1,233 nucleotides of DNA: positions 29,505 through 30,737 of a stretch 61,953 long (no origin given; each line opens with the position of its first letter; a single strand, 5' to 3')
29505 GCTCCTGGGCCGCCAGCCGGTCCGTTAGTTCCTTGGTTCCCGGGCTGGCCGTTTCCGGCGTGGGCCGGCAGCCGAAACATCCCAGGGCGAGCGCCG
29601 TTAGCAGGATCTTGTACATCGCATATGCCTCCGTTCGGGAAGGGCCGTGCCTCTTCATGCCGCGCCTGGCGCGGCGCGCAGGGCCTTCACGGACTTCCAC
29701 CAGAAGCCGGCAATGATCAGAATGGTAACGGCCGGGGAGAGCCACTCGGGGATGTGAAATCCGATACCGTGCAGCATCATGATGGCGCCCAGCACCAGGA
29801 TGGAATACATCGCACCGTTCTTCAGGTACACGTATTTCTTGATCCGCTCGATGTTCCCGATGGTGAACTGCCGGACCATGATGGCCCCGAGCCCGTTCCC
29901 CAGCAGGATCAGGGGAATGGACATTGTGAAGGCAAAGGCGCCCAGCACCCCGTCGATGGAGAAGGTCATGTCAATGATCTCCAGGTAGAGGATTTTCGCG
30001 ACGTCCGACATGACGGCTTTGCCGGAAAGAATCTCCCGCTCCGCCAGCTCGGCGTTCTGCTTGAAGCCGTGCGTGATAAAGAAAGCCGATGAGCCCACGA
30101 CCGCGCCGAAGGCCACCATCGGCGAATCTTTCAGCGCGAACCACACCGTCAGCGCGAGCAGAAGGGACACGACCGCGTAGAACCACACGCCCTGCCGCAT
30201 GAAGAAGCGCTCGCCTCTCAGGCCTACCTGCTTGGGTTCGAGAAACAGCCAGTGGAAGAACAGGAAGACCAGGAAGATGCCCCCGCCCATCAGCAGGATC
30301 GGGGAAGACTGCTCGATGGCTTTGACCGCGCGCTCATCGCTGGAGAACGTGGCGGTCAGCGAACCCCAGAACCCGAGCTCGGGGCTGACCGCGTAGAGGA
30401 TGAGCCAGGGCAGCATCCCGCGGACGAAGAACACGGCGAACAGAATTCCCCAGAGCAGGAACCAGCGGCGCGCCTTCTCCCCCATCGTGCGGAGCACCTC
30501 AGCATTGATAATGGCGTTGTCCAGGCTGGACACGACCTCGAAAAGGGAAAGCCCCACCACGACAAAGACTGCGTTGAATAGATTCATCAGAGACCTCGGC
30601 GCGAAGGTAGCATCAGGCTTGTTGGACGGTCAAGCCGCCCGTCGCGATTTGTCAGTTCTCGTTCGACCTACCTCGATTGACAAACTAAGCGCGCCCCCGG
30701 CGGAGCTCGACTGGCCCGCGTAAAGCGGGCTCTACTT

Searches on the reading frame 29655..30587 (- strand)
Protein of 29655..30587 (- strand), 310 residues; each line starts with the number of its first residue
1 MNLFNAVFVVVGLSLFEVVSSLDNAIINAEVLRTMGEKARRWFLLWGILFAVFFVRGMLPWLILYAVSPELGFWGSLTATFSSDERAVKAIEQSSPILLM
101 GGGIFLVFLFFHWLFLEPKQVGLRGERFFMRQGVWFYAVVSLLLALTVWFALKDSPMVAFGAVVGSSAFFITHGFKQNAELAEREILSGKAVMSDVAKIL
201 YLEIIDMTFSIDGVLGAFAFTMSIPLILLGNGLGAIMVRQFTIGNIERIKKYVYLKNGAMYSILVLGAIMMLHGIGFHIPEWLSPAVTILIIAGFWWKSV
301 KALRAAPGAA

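Call 7: search_protein_families(library=pfam, proteins=[window:29655-30587:-])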
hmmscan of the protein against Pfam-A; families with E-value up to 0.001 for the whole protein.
window:29655-30587:- (310 aa): 2 families
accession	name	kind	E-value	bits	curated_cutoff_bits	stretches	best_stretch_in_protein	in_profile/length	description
PF04332.21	DUF475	-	9.9e-46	157.3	27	1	22-303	1-290/293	Protein of unknown function (DUF475)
PF03741.22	TerC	-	1.7e-17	64.2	27.8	2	13-169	3-129/178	Integral membrane protein TerC family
